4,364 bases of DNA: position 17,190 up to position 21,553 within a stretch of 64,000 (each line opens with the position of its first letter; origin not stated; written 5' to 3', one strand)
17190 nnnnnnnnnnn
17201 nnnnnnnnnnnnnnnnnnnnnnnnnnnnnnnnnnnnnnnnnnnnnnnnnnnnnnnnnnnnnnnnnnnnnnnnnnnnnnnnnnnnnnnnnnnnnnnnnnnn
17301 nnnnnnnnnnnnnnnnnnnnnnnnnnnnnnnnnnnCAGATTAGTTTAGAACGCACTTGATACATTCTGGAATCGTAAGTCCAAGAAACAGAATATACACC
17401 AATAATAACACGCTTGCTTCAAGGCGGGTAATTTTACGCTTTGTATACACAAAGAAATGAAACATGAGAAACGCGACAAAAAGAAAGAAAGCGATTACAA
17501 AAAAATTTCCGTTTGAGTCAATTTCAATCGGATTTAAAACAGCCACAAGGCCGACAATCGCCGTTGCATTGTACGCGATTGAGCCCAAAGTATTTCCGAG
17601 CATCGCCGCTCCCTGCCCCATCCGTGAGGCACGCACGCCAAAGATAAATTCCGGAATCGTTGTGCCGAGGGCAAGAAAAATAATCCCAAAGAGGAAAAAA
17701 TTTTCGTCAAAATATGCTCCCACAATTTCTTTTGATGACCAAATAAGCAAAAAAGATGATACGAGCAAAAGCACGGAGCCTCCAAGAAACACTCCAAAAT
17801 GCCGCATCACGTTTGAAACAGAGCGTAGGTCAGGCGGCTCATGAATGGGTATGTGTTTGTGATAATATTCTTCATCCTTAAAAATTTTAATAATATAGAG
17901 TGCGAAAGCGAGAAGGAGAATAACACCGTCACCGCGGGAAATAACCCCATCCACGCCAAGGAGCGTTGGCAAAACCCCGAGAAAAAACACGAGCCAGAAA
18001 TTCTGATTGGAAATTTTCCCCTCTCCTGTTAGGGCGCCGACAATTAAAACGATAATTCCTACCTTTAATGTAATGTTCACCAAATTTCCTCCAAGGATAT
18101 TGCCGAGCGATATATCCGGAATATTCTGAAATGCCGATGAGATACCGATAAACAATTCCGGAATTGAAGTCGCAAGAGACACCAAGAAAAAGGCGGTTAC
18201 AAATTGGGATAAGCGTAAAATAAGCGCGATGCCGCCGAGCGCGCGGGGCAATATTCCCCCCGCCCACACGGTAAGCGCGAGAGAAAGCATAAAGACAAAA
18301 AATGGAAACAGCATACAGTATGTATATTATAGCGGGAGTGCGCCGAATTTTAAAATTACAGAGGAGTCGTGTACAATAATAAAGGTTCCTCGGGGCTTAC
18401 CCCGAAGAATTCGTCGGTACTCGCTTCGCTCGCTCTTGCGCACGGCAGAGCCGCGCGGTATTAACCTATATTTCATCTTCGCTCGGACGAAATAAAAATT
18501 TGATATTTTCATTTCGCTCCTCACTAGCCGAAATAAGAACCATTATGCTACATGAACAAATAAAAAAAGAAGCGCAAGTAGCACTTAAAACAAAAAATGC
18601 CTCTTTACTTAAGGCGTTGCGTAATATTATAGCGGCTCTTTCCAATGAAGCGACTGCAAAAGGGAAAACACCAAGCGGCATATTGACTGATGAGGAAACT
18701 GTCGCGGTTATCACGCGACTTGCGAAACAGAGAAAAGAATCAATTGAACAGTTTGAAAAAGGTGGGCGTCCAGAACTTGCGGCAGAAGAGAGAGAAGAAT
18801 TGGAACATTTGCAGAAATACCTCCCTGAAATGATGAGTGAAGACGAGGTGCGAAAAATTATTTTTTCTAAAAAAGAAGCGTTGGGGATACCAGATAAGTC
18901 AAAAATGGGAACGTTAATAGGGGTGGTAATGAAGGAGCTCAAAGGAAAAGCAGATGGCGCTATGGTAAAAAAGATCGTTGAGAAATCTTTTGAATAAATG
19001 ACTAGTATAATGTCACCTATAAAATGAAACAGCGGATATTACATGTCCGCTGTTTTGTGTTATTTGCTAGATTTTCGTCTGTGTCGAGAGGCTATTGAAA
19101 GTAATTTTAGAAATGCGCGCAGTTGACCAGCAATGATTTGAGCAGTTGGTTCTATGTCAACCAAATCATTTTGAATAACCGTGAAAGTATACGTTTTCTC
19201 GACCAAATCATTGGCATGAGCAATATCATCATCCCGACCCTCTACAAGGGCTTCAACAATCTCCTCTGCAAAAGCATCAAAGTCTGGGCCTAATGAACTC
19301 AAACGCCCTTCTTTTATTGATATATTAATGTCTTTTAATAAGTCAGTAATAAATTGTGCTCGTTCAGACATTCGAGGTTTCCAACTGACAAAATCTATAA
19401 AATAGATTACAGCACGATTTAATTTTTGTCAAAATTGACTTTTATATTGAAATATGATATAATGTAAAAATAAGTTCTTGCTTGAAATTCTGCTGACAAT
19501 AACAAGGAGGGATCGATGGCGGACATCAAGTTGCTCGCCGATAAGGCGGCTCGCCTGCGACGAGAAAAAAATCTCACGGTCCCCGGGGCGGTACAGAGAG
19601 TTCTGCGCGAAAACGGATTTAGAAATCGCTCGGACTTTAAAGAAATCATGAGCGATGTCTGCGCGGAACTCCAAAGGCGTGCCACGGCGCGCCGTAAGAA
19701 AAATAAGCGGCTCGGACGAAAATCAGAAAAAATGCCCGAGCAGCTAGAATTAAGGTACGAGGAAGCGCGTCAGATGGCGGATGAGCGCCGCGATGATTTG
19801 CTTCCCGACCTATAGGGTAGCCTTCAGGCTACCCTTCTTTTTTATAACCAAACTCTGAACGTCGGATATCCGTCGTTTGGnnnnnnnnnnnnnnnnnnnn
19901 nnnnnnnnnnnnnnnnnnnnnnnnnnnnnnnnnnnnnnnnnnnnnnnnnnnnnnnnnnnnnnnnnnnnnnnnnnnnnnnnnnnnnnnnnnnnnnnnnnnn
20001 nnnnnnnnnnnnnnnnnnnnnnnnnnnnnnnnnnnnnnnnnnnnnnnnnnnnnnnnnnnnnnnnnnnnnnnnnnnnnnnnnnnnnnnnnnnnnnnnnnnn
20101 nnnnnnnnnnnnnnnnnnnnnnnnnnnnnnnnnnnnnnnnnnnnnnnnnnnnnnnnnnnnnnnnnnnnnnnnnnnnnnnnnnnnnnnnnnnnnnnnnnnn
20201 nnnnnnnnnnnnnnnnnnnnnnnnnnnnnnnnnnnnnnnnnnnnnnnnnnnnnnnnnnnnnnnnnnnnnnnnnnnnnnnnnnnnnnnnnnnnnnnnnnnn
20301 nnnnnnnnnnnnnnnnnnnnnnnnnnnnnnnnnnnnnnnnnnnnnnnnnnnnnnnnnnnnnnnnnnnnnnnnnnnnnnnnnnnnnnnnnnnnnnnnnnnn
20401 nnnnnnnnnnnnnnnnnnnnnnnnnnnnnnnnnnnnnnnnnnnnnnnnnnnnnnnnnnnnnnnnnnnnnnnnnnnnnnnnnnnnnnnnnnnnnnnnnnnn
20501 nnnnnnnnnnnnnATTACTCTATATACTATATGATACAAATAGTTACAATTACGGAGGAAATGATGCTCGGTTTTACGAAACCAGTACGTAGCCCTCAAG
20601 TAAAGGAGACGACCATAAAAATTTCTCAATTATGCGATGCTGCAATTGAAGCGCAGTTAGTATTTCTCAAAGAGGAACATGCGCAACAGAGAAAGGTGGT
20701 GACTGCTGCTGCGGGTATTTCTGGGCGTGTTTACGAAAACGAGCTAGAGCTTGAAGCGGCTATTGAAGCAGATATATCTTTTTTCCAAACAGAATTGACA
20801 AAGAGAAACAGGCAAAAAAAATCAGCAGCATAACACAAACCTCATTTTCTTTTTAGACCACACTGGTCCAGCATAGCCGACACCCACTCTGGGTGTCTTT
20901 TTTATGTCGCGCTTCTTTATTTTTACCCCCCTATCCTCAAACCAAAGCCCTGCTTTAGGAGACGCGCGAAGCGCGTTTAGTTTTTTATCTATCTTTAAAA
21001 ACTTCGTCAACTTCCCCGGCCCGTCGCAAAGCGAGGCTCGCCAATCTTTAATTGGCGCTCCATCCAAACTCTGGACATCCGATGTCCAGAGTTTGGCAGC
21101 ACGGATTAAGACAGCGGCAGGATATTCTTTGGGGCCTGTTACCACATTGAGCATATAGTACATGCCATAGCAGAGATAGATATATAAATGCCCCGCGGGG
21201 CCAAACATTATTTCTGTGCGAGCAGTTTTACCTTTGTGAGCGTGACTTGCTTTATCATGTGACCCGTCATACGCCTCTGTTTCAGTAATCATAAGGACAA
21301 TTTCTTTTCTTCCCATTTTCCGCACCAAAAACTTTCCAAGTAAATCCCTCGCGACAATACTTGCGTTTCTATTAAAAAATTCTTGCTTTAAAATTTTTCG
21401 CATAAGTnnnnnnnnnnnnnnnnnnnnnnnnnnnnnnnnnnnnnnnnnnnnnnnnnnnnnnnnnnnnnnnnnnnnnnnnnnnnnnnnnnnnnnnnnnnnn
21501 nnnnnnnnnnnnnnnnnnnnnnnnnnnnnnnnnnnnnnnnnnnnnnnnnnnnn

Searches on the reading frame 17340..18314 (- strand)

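Call 80: search_protein_families(library=pfam, proteins=[window:17340-18314:-], max_evalue=0.0001)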
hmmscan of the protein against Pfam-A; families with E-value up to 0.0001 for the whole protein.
window:17340-18314:- (324 aa): 1 family
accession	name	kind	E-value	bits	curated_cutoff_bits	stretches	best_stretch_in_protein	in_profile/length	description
PF01699.29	Na_Ca_ex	-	4.4e-41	140.8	24.9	2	173-313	3-148/151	Sodium/calcium exchanger protein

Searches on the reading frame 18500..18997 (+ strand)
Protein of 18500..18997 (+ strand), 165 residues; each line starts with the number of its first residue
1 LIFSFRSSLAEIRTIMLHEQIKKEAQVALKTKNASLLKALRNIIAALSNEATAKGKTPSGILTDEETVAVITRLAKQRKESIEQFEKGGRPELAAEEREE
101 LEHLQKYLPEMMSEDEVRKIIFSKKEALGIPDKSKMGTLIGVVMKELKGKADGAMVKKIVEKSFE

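Call 80: search_protein_families(library=pfam, proteins=[window:18500-18997:+], max_evalue=0.0001)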
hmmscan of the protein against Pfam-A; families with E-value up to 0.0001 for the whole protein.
window:18500-18997:+ (165 aa): 1 family
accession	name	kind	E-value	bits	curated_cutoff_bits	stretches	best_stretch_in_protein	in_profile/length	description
PF09424.15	YqeY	-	2.4e-36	125.4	27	1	19-162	2-141/143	Yqey-like protein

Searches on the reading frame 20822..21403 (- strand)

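Call 80: search_protein_families(library=pfam, proteins=[window:20822-21403:-], max_evalue=0.0001)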
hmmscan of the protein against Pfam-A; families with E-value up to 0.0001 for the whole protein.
window:20822-21403:- (193 aa): 1 family
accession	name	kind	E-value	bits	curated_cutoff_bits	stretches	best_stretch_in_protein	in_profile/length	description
PF02245.21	Pur_DNA_glyco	-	2.1e-54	184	27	1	8-190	1-176/181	Methylpurine-DNA glycosylase (MPG)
